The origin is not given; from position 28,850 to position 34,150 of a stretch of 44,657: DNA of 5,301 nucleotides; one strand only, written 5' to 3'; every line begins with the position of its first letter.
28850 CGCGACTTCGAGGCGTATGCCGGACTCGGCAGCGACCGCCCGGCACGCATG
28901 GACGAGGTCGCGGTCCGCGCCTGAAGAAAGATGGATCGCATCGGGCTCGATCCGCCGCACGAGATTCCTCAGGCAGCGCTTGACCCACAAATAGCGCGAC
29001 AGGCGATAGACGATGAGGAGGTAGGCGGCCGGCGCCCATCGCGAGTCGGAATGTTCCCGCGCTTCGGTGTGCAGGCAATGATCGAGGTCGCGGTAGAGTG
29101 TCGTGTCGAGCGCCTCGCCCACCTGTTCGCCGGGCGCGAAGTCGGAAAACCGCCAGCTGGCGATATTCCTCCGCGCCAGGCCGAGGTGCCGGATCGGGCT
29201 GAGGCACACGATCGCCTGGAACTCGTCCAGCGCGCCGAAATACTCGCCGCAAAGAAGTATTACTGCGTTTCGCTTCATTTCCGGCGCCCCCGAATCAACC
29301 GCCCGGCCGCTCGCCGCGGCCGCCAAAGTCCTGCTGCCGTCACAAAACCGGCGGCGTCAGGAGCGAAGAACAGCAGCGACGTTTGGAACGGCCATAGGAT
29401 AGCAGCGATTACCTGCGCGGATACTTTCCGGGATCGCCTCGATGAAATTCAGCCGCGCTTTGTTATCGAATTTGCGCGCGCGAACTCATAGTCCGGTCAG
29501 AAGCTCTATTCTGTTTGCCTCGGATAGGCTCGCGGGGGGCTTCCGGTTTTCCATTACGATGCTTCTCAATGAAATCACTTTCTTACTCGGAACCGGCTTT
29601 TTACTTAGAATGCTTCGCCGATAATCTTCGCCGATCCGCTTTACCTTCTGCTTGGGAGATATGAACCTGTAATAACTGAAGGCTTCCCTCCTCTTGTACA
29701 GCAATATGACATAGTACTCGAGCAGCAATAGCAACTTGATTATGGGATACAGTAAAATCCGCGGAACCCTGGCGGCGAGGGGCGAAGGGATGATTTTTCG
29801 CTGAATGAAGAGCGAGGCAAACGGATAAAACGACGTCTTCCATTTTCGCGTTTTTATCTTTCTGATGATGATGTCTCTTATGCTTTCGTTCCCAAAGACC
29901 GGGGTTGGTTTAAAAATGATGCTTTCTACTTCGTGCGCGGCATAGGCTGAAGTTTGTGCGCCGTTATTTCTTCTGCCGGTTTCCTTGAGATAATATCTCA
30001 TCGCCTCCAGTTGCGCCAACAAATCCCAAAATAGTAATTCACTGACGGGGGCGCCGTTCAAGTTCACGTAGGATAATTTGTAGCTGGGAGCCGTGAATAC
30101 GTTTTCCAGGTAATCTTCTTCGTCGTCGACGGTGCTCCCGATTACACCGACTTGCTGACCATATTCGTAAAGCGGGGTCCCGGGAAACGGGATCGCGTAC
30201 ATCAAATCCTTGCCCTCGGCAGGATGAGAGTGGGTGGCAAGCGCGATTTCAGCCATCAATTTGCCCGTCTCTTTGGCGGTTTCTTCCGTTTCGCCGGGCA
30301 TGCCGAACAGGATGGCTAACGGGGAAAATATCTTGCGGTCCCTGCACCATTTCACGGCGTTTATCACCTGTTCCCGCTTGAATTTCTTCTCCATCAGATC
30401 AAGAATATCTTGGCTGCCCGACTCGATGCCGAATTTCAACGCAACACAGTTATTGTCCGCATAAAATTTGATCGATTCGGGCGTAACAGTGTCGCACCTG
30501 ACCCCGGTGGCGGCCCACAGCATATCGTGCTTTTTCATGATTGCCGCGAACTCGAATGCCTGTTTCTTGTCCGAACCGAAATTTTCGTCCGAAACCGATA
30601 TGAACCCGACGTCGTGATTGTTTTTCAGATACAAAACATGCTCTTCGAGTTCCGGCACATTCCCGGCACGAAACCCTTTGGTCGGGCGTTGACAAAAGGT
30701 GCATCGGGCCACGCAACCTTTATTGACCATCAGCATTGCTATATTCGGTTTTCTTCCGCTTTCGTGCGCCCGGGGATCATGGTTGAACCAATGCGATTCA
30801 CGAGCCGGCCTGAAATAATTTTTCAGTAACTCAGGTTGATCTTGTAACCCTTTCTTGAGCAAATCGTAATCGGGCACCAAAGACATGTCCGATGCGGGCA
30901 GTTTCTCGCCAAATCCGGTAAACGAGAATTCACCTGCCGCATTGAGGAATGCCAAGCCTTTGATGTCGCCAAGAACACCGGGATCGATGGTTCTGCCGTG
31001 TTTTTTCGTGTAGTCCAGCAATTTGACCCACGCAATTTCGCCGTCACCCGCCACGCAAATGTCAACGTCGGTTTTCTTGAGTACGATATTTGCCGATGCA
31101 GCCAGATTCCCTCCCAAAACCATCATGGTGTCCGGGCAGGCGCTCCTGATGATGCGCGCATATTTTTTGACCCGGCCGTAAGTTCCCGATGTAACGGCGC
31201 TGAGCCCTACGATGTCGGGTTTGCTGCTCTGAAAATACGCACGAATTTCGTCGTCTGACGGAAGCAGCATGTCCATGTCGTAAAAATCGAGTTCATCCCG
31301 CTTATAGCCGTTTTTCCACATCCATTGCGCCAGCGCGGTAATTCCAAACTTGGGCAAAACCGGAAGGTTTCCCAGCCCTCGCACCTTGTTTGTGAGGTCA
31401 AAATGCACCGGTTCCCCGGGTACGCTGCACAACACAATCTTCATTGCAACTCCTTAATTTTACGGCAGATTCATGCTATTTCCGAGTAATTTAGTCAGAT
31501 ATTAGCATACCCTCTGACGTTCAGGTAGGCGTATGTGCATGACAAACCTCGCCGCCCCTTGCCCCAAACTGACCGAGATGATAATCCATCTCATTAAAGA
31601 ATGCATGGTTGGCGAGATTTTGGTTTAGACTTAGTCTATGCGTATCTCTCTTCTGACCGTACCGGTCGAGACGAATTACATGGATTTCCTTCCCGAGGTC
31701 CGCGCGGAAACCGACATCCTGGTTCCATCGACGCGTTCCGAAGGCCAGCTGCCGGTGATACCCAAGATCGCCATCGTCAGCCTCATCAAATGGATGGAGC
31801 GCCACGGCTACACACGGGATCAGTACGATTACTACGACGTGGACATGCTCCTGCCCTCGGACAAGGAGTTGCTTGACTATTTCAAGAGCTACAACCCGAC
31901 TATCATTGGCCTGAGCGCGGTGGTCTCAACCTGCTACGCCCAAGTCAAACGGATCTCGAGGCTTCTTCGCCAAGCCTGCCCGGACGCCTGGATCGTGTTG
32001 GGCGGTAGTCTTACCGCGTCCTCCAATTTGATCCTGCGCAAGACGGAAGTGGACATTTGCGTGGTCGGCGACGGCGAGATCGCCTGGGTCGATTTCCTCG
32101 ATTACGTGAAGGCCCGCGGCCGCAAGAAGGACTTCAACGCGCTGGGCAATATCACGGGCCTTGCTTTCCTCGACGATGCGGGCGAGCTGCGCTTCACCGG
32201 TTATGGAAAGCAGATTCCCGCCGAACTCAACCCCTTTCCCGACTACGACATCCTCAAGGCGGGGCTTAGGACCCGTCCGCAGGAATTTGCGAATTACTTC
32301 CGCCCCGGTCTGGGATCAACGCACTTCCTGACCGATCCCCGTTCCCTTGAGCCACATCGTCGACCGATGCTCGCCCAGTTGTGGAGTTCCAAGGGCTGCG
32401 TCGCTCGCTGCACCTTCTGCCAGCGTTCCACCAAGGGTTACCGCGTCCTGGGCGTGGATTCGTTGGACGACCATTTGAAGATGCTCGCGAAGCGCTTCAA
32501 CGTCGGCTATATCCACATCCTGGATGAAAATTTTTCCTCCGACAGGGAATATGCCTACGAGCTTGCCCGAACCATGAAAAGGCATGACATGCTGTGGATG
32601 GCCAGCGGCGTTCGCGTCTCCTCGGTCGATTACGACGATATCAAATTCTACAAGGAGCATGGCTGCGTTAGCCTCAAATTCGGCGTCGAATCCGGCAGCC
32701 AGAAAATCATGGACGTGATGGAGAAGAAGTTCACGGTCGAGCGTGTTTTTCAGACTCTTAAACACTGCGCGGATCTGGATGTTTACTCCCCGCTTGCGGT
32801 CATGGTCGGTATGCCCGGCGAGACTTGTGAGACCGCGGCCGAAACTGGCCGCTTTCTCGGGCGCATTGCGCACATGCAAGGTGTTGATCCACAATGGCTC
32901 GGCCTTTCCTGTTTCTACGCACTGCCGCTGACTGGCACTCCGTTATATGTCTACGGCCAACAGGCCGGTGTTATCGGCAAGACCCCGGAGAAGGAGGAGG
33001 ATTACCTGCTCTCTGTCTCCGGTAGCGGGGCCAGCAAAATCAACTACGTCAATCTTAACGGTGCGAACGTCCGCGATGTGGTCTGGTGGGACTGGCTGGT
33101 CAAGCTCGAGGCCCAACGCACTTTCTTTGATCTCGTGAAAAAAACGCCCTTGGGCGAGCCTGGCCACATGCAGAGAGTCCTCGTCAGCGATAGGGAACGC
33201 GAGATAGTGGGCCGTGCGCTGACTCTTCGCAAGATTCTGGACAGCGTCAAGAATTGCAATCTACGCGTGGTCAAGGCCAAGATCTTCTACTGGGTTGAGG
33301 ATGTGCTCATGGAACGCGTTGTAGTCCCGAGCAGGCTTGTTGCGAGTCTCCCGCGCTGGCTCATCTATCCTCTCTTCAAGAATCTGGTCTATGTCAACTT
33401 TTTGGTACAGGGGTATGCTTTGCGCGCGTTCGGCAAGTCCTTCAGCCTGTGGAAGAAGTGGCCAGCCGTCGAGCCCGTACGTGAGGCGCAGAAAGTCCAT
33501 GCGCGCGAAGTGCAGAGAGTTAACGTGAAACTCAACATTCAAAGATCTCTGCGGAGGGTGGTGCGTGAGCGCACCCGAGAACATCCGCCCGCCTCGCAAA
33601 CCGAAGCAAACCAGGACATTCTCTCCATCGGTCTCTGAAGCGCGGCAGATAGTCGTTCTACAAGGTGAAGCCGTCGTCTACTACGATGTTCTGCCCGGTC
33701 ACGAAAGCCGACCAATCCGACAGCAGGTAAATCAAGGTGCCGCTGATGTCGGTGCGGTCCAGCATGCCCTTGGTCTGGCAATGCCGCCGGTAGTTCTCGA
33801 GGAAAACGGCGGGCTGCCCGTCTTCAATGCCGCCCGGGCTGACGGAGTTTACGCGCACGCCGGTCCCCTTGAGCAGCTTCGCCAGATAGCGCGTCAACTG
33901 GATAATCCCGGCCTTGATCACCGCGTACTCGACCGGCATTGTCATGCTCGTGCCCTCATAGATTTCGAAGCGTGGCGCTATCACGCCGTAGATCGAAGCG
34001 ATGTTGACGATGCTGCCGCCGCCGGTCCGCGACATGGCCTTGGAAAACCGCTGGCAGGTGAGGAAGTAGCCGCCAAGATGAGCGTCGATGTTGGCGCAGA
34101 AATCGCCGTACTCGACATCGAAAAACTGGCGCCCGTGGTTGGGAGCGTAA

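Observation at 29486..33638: Divergently transcribed paralogous ~650-aa B12-radical SAM enzymes sharing a hydrophobic tail and a conserved extreme C-terminus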

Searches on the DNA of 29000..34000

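Call 84: search_rna_families(source=window, start=29000, end=34000, threshold=evalue, max_evalue=1)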
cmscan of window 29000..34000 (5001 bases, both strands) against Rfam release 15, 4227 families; matches with E-value up to 1: 0.
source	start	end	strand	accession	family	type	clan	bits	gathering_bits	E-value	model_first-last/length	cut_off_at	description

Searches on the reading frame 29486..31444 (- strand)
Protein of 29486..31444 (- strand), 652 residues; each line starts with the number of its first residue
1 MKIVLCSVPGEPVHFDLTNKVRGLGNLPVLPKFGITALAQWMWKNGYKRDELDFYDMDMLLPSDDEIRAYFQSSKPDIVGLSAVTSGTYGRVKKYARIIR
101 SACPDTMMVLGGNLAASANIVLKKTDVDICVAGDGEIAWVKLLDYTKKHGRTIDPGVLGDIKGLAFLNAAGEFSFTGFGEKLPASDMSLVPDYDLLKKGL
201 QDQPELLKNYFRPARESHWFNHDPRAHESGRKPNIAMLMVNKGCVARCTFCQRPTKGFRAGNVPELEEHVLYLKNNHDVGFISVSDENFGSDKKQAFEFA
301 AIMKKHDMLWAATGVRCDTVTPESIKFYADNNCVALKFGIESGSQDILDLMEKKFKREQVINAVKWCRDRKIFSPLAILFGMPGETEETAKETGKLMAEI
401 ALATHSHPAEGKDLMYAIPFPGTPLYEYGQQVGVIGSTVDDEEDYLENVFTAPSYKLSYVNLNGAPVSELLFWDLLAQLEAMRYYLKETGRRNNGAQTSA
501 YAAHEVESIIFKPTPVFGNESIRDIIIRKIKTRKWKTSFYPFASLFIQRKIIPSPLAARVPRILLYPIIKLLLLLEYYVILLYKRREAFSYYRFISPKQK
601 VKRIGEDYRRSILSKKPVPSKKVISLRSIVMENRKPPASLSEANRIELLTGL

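Call 4: search_protein_families(library=pfam, proteins=[window:29486-31444:-], max_evalue=0.01)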
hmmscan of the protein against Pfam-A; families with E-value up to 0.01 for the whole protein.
window:29486-31444:- (652 aa): 2 families
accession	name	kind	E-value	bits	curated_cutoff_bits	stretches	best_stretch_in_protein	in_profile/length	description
PF04055.27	Radical_SAM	-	5.3e-19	69.4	29.5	1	241-396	4-165/166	Radical SAM superfamily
PF02310.24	B12-binding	-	1.8e-10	41.1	32.1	1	30-140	12-118/121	B12 binding domain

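Call 5: search_protein_families(library=ncbifam, proteins=[window:29486-31444:-], max_evalue=0.01)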
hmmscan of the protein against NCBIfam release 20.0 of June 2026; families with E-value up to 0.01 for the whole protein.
window:29486-31444:- (652 aa): 28 families (the best 25 are shown)
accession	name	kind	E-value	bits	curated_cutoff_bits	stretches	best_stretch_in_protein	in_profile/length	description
TIGR04479.1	bcpD_PhpK_rSAM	subfamily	2.4e-24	85.6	600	1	236-400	242-409/504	PhpK family radical SAM P-methyltransferase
TIGR02026.1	BchE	equivalog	4.5e-24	85.2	481.35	2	235-430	194-388/497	magnesium-protoporphyrin IX monomethyl ester anaerobic oxidative cyclase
TIGR04013.1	B12_SAM_MJ_1487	hypoth_equivalog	8.4e-22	77.5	251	1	234-427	150-355/382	TIGR04013 family B12-binding domain/radical SAM domain-containing protein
TIGR03471.1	HpnJ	equivalog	9.1e-22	77.6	577.6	1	231-438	194-396/472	hopanoid biosynthesis associated radical SAM protein HpnJ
TIGR04014.1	B12_SAM_MJ_0865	equivalog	6e-21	74.7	360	2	241-425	166-354/434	methyl-coenzyme M reductase glutamine C-methyltransferase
TIGR04072.2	rSAM_ladder_B12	equivalog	1e-19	70.5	360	2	234-398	179-347/443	lipid biosynthesis B12-binding/radical SAM protein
NF038361.1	rSAM_Sden_1168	equivalog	7.8e-19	67.6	575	2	219-435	266-479/560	Sden_1168 family B12-binding radical SAM P-methyltransferase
TIGR04385.1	B12_rSAM_cofa1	equivalog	2.7e-18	66.4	450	2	240-404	200-368/438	B12 lower ligand biosynthesis radical SAM protein BzaD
NF050148.1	rSAM_ApyD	equivalog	3.4e-15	55.5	750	1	241-428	205-393/645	RiPP biosynthesis radical SAM protein ApyD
TIGR03975.1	rSAM_ocin_1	subfamily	8.6e-15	54.2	281.85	2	246-401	276-431/606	RiPP maturation radical SAM C-methyltransferase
TIGR01579.1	MiaB-like-C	equivalog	1.3e-11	44.4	357.05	1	78-403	38-321/416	tRNA (N(6)-L-threonylcarbamoyladenosine(37)-C(2))-methylthiotransferase MtaB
TIGR00089.1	TIGR00089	subfamily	1.8e-11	43.5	251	1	227-403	134-321/429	MiaB/RimO family radical SAM methylthiotransferase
NF033712.0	B12_rSAM_KedN5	subfamily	2.8e-11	42.4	700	1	68-176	55-161/624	KedN5 family methylcobalamin-dependent radical SAM C-methyltransferase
TIGR04295.1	B12_rSAM_oligo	hypoth_equivalog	5.2e-09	35.3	400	1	104-370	101-333/422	TIGR04295 family B12-binding domain-containing radical SAM protein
TIGR03960.1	rSAM_fuse_unch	hypoth_equivalog_domain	4.8e-08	32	462.3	1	236-410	254-434/605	TIGR03960 family B12-binding radical SAM protein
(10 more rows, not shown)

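Call 60: list_cluster_members(proteins=[window:29486-31444:-, window:31638-33638:+, window:39907-41001:-, window:43314-44318:-, window:35187-37394:-])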
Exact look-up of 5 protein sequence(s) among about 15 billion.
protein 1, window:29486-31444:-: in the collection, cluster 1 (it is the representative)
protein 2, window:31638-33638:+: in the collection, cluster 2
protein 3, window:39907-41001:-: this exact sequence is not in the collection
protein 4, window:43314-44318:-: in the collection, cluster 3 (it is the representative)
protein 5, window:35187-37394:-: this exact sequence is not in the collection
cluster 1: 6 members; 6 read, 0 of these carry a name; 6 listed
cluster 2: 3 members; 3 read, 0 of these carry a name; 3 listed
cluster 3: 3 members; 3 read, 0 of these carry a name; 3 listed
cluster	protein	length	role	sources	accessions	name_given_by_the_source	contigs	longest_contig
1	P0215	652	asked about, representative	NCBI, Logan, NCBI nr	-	-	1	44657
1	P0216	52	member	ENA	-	-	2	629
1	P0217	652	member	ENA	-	-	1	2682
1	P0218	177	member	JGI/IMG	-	-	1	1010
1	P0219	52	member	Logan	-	-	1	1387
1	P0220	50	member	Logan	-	-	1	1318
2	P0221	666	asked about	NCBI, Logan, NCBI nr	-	-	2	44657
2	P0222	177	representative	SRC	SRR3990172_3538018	-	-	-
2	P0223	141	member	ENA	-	-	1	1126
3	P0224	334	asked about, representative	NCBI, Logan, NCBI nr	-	-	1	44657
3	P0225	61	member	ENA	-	-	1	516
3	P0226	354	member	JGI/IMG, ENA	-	-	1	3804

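Call 83: predict_structure(alignment_id=A3)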
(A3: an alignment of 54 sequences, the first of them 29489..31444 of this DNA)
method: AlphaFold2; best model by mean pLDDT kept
length: 652 residues; sequences in the alignment: 54
mean_pLDDT: 85.7   pTM: 0.86
mean pLDDT of the five models: 85.7, 84.5, 84.1, 83.7, 83.4
residues with pLDDT >= 90: 372; 70-90: 184; 50-70: 55; < 50: 41
segments of 3 or more residues with pLDDT < 50: 245-249, 254-256, 493-509, 511-520, 535-538
pLDDT, mean of each block of 10 residues (from residue 1): 95 79 87 93 96 97 97 98 85 97 98 90 97 92 97 95 96 93 83 96 96 92 93 95 54 57 90 97 89 92 98 90 98 94 87 86 94 91 92 94 83 83 89 92 89 74 92 94 90 45 42 45 60 53 85 91 96 90 66 81 78 58 77 92 91 70
secondary structure, 60 per line:
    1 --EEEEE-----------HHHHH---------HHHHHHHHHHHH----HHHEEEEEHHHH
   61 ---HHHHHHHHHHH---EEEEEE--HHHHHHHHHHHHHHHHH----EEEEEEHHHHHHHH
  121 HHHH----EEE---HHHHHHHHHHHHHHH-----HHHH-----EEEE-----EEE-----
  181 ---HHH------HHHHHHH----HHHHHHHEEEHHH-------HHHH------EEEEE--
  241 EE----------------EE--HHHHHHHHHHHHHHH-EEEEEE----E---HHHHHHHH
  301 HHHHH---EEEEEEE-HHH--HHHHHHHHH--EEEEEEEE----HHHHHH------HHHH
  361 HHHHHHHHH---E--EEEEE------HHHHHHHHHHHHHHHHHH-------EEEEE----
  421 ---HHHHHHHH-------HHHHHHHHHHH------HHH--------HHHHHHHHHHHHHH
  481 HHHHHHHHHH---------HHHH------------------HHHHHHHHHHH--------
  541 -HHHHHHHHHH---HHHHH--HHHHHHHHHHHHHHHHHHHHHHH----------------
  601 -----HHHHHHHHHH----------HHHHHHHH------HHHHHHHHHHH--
elements in order: E3-7 H19-23 H33-44 E52-56 H57-60 H64-74 E78-83 H86-102 E107-112 H113-124 E129-131 H135-149 H155-158 E164-167 E173-175 H193-199 H204-210 E211-213 H224-227 E234-238 H263-277 E279-284 H293-305 E309-315 H322-330 E333-340 H345-350 H357-369 E376-380 H387-404 E412-416 H424-431 H439-449 H467-490 H500-503 H522-532 H542-551 H555-559 H562-584 H606-615 H626-633 H640-650
